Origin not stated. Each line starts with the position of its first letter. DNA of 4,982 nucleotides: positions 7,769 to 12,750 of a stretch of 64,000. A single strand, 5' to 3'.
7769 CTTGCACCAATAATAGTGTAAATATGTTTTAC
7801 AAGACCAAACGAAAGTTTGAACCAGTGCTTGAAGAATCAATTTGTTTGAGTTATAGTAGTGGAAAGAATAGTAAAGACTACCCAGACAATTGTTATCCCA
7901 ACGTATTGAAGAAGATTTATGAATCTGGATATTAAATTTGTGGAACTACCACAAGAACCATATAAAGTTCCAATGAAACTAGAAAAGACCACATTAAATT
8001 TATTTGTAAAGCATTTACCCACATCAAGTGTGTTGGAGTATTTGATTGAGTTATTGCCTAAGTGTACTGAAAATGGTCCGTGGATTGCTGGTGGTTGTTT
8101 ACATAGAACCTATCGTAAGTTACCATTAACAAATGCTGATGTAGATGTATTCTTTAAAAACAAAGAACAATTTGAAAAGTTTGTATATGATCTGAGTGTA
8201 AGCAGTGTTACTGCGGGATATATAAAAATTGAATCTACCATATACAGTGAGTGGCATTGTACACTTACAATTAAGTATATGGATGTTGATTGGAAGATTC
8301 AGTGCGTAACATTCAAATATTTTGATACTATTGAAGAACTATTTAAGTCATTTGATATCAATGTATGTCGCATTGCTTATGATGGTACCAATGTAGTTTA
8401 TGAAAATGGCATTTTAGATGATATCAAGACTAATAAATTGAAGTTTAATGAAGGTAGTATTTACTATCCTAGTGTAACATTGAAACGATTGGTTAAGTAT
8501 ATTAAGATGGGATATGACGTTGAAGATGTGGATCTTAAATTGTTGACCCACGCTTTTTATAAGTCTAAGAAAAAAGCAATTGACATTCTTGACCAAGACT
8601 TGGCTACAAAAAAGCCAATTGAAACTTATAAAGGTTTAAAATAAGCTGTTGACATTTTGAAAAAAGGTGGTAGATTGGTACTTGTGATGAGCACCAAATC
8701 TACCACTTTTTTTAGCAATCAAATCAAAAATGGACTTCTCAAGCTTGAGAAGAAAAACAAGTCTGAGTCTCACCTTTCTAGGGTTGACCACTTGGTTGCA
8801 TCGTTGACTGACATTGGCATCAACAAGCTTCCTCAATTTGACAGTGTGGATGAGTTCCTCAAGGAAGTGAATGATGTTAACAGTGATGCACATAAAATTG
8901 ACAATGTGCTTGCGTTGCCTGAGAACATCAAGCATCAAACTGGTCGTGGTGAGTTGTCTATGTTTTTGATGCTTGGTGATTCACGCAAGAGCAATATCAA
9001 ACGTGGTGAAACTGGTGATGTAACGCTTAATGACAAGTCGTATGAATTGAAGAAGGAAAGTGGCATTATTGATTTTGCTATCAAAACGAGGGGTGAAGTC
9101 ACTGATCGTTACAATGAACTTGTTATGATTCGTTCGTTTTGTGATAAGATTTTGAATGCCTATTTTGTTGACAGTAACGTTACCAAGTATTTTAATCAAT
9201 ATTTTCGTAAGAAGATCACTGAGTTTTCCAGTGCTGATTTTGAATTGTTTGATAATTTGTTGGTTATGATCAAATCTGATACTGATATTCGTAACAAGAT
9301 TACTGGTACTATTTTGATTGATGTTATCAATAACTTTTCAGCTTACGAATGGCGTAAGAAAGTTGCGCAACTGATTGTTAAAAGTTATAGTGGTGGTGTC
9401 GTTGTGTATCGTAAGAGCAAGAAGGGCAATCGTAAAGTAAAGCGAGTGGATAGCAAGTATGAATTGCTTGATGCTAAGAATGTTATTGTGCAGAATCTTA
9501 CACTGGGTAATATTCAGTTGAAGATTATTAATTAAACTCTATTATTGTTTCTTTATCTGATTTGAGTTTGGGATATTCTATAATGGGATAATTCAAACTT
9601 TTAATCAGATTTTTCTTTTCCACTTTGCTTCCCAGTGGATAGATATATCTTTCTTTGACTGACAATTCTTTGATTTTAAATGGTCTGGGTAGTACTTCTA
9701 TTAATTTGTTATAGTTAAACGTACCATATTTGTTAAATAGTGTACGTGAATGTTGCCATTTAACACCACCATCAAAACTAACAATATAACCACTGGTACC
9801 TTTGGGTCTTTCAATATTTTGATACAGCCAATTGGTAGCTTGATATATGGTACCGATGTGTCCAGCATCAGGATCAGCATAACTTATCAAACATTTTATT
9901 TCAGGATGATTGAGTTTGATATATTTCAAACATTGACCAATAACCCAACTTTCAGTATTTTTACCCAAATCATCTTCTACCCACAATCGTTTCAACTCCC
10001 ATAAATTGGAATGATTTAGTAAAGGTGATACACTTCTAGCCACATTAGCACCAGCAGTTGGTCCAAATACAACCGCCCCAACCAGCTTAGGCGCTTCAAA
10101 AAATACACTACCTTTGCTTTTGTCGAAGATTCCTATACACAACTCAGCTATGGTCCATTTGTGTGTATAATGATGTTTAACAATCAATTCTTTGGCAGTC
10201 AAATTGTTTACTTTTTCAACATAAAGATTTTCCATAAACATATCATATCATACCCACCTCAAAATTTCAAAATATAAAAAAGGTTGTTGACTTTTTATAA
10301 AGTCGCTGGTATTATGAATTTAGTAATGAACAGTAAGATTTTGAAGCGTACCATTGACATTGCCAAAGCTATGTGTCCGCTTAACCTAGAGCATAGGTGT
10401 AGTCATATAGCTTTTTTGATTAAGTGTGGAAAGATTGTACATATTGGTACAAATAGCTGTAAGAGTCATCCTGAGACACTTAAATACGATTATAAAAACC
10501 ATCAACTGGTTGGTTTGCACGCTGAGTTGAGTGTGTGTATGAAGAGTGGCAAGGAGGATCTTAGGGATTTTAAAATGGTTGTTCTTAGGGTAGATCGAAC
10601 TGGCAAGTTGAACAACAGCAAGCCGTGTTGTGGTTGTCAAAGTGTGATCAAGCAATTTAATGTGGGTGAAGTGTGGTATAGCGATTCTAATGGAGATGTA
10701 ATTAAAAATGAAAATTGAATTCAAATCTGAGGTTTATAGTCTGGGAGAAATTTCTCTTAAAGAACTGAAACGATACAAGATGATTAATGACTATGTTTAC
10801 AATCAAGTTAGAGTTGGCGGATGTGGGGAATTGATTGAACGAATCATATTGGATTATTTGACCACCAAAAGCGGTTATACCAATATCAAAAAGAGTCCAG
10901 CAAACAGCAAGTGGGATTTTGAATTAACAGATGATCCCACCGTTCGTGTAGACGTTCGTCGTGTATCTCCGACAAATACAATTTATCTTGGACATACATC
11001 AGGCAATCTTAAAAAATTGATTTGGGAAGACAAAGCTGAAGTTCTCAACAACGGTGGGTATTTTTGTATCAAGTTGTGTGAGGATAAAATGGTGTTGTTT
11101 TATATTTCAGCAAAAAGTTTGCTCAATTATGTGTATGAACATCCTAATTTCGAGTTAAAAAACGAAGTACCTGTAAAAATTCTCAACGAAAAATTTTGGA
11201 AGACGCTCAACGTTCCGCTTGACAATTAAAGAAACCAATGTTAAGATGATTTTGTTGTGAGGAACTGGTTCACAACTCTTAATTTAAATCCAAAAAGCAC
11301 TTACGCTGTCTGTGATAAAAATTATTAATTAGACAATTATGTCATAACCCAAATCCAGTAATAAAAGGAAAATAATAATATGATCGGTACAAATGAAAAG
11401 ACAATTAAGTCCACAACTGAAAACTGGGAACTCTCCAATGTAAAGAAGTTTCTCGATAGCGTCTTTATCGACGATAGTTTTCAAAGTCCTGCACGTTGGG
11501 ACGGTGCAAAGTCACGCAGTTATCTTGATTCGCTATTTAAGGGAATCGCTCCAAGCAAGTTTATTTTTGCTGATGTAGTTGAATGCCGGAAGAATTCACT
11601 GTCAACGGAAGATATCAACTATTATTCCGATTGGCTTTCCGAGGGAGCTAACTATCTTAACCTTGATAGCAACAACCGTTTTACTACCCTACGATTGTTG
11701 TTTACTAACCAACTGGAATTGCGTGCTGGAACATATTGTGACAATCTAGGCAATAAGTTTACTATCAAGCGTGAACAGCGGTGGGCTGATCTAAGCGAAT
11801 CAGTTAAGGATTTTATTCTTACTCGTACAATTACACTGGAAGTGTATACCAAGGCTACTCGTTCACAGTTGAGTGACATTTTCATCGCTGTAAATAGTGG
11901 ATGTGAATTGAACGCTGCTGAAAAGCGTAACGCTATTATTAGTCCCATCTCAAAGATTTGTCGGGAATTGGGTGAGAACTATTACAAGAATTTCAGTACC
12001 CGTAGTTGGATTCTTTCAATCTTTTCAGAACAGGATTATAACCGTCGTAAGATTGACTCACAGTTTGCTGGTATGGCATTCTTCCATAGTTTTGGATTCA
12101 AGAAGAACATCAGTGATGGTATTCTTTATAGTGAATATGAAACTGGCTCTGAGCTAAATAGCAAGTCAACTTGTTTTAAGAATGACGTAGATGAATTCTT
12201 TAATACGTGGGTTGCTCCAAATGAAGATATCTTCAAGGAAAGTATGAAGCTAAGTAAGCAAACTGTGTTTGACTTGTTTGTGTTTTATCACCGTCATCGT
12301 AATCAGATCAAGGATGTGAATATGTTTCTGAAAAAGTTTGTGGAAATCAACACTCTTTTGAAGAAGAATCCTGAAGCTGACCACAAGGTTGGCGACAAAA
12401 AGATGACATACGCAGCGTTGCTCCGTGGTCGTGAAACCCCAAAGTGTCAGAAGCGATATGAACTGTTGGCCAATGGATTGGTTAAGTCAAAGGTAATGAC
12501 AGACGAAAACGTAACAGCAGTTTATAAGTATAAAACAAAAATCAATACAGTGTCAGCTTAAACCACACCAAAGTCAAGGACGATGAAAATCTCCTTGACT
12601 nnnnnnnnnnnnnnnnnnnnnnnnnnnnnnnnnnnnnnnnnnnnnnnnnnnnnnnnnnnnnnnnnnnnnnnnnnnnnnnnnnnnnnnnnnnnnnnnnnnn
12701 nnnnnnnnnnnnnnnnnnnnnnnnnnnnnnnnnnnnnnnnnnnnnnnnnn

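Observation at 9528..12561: Possible DNA-modification/anti-restriction island: opposite-strand Mom-like acyltransferase, divergently transcribed cytidine/dCMP-deaminase-fold enzyme, and a DUF262/ParB-like protein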

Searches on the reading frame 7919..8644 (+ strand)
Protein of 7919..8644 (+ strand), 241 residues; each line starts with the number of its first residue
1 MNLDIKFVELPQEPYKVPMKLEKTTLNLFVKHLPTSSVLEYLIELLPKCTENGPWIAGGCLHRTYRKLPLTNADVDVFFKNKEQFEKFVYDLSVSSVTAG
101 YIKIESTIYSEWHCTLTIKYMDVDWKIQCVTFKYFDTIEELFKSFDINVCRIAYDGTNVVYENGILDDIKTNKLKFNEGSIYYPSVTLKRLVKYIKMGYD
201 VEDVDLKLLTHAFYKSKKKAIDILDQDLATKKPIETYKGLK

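Call 3: search_protein_families(library=pfam, proteins=[window:7919-8644:+], max_evalue=0.1)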
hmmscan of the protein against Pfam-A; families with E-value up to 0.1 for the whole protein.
window:7919-8644:+ (241 aa): 0 families

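Call 4: search_protein_families(library=phrogs, proteins=[window:7919-8644:+], max_evalue=0.01)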
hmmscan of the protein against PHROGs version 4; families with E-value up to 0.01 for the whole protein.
window:7919-8644:+ (241 aa): 5 families
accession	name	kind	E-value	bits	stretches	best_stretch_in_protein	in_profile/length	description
phrog_18122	-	unknown function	1.2e-15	58.7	1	50-204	23-186/365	-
phrog_4400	-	unknown function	1.2e-10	42.3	1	51-216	24-195/248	-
phrog_27100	-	unknown function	1.5e-10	41.7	1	43-206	21-174/386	-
phrog_1614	-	DNA, RNA and nucleotide metabolism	1.8e-10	41.9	1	48-210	31-203/268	nucleotidyltransferase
phrog_16176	-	unknown function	0.00035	20.5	1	126-202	182-259/477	-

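Call 6: search_protein_families(library=padloc, proteins=[window:7919-8644:+], max_evalue=0.1)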
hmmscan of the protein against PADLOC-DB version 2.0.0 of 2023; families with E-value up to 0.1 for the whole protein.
window:7919-8644:+ (241 aa): 0 families

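Call 7: search_protein_families(library=ncbifam, proteins=[window:7919-8644:+], max_evalue=0.1)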
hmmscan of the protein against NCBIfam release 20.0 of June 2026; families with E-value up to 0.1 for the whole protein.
window:7919-8644:+ (241 aa): 0 families

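Call 78: search_solved_structures(query=window:7919-8644:+, max_evalue=1)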
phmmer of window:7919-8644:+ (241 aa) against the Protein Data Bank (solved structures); distinct sequences matched with E-value up to 1: 3.
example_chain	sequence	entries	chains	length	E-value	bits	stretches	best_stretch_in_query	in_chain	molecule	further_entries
2x9i_A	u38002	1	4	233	0.03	17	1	119-225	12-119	PHYCOBILIN SYNTHASE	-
2vck_A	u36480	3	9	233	0.038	16.7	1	119-223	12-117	CYANOBACTERIAL PHYCOERYTHROBILIN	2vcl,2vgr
2x9j_A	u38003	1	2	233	0.038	16.7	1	119-223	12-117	PHYCOERYTHROBILIN SYNTHASE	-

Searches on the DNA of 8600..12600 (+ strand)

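Call 5: search_dna_similar(query=window:8600-12600:+, collection=phages, mode=near, max_rows=20)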
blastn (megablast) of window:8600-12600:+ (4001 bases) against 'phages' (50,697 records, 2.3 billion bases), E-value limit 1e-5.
No match.

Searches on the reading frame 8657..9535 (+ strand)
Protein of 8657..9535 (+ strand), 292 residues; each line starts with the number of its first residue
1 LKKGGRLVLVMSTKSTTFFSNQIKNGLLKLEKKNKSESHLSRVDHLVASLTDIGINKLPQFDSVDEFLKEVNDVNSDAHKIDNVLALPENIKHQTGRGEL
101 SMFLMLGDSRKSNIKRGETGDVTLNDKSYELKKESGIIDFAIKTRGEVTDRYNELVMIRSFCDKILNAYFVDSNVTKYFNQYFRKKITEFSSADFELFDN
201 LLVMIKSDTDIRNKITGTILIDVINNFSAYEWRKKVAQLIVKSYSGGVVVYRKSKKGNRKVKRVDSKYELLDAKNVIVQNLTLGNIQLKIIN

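Call 3: search_protein_families(library=pfam, proteins=[window:8657-9535:+], max_evalue=0.1)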
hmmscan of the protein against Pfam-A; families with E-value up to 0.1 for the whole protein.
window:8657-9535:+ (292 aa): 1 family
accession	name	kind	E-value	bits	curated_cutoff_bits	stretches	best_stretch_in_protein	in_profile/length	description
PF05733.16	Tenui_N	-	0.008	16.2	25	1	221-286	37-108/224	Tenuivirus/Phlebovirus nucleocapsid protein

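Call 4: search_protein_families(library=phrogs, proteins=[window:8657-9535:+], max_evalue=0.01)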
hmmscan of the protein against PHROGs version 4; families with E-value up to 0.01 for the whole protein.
window:8657-9535:+ (292 aa): 0 families

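Call 6: search_protein_families(library=padloc, proteins=[window:8657-9535:+], max_evalue=0.1)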
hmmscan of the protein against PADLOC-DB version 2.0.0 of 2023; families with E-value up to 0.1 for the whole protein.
window:8657-9535:+ (292 aa): 0 families

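Call 7: search_protein_families(library=ncbifam, proteins=[window:8657-9535:+], max_evalue=0.1)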
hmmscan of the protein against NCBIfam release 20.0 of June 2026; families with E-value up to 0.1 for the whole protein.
window:8657-9535:+ (292 aa): 0 families

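Call 79: search_solved_structures(query=window:8657-9535:+, max_evalue=1)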
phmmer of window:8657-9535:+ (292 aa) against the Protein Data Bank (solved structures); distinct sequences matched with E-value up to 1: 0.

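Call 80: search_dna_similar(query=window:8657-9535:+, collection=phages, mode=protein, max_evalue=0.01, max_rows=10)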
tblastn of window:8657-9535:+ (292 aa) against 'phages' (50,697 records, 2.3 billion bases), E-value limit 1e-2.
No match.
